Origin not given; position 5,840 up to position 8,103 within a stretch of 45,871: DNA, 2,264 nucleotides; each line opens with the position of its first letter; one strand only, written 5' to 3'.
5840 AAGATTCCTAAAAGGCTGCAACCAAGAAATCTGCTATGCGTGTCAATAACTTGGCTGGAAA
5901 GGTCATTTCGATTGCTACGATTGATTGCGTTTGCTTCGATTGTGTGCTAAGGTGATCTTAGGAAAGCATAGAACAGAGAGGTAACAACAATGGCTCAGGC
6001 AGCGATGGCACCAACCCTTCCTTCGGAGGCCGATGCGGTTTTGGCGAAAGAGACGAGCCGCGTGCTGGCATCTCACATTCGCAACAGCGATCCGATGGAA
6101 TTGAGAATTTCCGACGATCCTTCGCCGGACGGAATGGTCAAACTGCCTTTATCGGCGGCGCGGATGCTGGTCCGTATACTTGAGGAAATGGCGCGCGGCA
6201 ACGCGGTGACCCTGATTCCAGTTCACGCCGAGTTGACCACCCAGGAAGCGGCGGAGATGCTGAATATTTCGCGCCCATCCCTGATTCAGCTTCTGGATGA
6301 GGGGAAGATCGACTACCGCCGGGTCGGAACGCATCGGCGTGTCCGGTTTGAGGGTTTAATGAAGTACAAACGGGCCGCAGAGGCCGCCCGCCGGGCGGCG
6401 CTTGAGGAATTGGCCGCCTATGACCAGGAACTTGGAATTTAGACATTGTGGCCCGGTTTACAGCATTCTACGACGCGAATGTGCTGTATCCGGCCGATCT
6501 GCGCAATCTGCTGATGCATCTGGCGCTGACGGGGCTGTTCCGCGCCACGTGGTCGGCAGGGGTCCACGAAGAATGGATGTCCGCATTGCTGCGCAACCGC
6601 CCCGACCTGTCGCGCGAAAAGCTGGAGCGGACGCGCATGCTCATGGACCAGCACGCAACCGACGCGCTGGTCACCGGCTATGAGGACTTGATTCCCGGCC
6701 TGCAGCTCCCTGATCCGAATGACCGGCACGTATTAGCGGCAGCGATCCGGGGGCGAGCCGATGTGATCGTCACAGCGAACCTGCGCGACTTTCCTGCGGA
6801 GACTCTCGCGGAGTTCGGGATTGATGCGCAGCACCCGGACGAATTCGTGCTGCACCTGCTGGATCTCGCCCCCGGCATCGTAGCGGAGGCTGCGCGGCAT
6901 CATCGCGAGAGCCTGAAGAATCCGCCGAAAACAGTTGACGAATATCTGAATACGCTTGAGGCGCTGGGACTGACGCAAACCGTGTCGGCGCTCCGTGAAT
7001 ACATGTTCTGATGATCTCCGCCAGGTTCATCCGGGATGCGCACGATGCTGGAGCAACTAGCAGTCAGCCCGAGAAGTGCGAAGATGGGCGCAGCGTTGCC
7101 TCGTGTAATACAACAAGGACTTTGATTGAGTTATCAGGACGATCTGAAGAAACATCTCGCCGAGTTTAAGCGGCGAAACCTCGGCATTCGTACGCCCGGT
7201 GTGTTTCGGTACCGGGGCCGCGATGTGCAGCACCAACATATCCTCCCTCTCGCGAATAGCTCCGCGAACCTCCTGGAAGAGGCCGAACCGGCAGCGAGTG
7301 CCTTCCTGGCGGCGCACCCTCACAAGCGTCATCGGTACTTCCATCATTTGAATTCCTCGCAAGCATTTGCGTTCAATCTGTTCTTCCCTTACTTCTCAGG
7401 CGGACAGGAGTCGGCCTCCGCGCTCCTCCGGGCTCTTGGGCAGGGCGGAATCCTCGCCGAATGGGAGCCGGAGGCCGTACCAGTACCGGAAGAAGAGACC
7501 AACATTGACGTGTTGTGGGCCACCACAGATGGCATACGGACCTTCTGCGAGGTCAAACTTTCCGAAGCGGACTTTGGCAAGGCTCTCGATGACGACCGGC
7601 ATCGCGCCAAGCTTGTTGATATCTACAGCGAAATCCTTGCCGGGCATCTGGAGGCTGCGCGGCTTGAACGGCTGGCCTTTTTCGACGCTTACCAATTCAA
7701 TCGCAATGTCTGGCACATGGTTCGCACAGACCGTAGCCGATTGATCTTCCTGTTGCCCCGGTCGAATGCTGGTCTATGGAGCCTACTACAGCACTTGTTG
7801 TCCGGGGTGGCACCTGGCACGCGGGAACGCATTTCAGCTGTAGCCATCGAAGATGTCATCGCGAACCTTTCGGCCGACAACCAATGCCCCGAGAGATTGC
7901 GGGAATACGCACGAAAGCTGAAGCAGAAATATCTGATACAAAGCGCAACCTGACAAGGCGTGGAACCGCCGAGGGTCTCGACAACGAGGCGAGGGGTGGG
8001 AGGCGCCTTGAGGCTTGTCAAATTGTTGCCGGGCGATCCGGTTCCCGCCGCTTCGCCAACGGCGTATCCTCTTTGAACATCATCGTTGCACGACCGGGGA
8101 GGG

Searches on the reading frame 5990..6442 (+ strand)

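Call 7: search_protein_families(library=pfam, proteins=[window:5990-6442:+], max_evalue=0.1)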
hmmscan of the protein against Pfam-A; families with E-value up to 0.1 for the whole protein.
window:5990-6442:+ (150 aa): 8 families
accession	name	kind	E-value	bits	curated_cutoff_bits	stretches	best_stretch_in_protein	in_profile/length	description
PF12728.13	HTH_17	-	2.3e-11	44.2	27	1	82-129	2-49/51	Helix-turn-helix domain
PF09035.16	Tn916-Xis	-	0.0058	17.2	22.9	1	76-119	8-55/69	Excisionase from transposon Tn916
PF11347.14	CRR42-like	-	0.011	16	25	1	70-121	2-51/62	Protein CHLORORESPIRATORY REDUCTION 42-like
PF13545.12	HTH_Crp_2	-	0.014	15.8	27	1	58-103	5-44/70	Crp-like helix-turn-helix domain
PF00376.29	MerR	-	0.031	14.5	28.2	1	83-117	1-37/38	MerR family regulatory protein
PF03374.19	ANT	-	0.059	14.2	25.3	1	81-115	23-57/108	Phage antirepressor protein KilAC domain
PF03683.19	UPF0175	-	0.067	13.3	27.9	0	81-110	33-62/75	Uncharacterised protein family (UPF0175)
PF09107.17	SelB-wing_3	-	0.085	12.9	23.2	0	79-103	6-30/47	Elongation factor SelB, winged helix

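Call 8: search_protein_families(library=padloc, proteins=[window:5990-6442:+], max_evalue=0.1)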
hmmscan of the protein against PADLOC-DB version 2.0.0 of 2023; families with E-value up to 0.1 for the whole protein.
window:5990-6442:+ (150 aa): 2 families
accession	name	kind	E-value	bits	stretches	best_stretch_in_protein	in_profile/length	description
PDLC04133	mad1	-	5.1e-06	24.7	1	81-129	5-53/60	mads_1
PDLC04329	PDC-M02B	-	0.00036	17.3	1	18-95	70-149/377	-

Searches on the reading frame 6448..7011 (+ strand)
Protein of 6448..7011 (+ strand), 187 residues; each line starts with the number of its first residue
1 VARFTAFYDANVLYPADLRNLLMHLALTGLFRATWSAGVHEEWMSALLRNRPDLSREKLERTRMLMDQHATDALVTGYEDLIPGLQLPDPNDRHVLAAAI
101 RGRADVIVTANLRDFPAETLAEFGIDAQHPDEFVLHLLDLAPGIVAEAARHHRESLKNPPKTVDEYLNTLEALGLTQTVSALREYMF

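Call 7: search_protein_families(library=pfam, proteins=[window:6448-7011:+], max_evalue=0.1)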
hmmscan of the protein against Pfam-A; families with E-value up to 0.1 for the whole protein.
window:6448-7011:+ (187 aa): 2 families
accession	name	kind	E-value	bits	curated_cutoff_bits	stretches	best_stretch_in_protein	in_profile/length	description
PF13470.12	PIN_3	-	4.2e-10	40.9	27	1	8-112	4-114/115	PIN domain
PF12710.13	HAD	-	0.05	14.4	27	1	20-127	16-130/189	haloacid dehalogenase-like hydrolase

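Call 8: search_protein_families(library=padloc, proteins=[window:6448-7011:+], max_evalue=0.1)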
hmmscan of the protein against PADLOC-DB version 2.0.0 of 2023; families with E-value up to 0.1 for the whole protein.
window:6448-7011:+ (187 aa): 0 families

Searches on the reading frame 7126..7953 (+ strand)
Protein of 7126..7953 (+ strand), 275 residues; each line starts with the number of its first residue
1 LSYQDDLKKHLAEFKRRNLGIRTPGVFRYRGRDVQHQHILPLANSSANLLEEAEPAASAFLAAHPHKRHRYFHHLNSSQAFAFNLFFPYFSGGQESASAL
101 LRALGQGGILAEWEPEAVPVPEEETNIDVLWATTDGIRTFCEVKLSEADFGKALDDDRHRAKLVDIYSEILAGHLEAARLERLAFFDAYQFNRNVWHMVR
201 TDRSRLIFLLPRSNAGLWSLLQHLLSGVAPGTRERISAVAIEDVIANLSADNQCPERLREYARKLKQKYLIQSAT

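Call 7: search_protein_families(library=pfam, proteins=[window:7126-7953:+], max_evalue=0.1)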
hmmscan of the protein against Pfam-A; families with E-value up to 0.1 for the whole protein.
window:7126-7953:+ (275 aa): 2 families
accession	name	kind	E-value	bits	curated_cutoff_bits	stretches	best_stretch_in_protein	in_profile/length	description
PF22558.3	REase-ARP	-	7.2e-34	118.1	27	1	9-270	2-270/270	Restriction Endonuclease associating with ARP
PF20796.3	PDDEXK_13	-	3.7e-10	40.1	27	1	35-270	38-289/290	PD-(D/E)XK nuclease superfamily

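Call 8: search_protein_families(library=padloc, proteins=[window:7126-7953:+], max_evalue=0.1)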
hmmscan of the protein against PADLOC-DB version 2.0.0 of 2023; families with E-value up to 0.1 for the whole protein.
window:7126-7953:+ (275 aa): 0 families

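Call 9: search_protein_families(library=ncbifam, proteins=[window:7126-7953:+], max_evalue=0.1)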
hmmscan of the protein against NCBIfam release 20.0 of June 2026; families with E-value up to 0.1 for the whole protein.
window:7126-7953:+ (275 aa): 0 families

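Call 75: find_related_loci(query=window:7126-7953:+, collection=metagenome_contigs, flank=6000)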
Query window:7126-7953:+ (275 aa) in metagenome_contigs; peptide patterns used: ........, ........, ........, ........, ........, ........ (x = any residue, [..] = any of these).
484 stretches matched a pattern; 66 encode a relative of the query (tblastn E <= 1e-3); 66 distinct loci.
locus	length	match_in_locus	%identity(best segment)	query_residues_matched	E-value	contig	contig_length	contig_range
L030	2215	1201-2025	98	1-275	0e+0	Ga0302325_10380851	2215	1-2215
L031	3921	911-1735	97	1-275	0e+0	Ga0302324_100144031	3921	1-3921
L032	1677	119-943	95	1-275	0e+0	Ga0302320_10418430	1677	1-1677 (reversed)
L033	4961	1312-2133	84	1-274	6e-160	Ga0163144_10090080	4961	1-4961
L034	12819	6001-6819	84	1-273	5e-154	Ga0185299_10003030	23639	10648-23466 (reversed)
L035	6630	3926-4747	80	1-274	2e-148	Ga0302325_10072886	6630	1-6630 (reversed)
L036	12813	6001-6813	77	1-271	5e-142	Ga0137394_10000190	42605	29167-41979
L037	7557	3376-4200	80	1-274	4e-140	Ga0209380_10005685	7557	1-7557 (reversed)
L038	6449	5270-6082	75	1-271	4e-137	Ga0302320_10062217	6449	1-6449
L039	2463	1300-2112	73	1-271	8e-144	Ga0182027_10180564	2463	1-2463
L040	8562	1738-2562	75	1-274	1e-129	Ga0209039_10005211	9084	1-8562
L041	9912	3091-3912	75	1-274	4e-128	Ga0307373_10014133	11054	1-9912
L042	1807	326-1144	70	1-275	3e-136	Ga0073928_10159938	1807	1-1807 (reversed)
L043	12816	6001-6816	72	1-272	2e-125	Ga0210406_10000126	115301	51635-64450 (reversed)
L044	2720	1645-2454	71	1-272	6e-131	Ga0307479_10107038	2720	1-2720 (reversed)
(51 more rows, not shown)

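Call 101: search_protein_families(library=pfam, proteins=[L031:1803-2663:-], max_evalue=0.01)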
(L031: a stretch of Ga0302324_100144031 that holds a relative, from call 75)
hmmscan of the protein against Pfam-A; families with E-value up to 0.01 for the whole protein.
L031:1803-2663:- (286 aa): 1 family
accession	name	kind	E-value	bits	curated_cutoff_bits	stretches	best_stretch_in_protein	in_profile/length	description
PF18928.5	DUF5677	-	3.3e-17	63.5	27.1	1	51-185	5-152/166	Family of unknown function (DUF5677)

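Call 110: search_protein_families(library=phrogs, proteins=[window:7126-7953:+, L031:1803-2663:-], max_evalue=0.01)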
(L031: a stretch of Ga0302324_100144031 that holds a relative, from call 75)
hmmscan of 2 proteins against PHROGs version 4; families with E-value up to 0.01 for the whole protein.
window:7126-7953:+ (275 aa): 0 families

L031:1803-2663:- (286 aa): 0 families
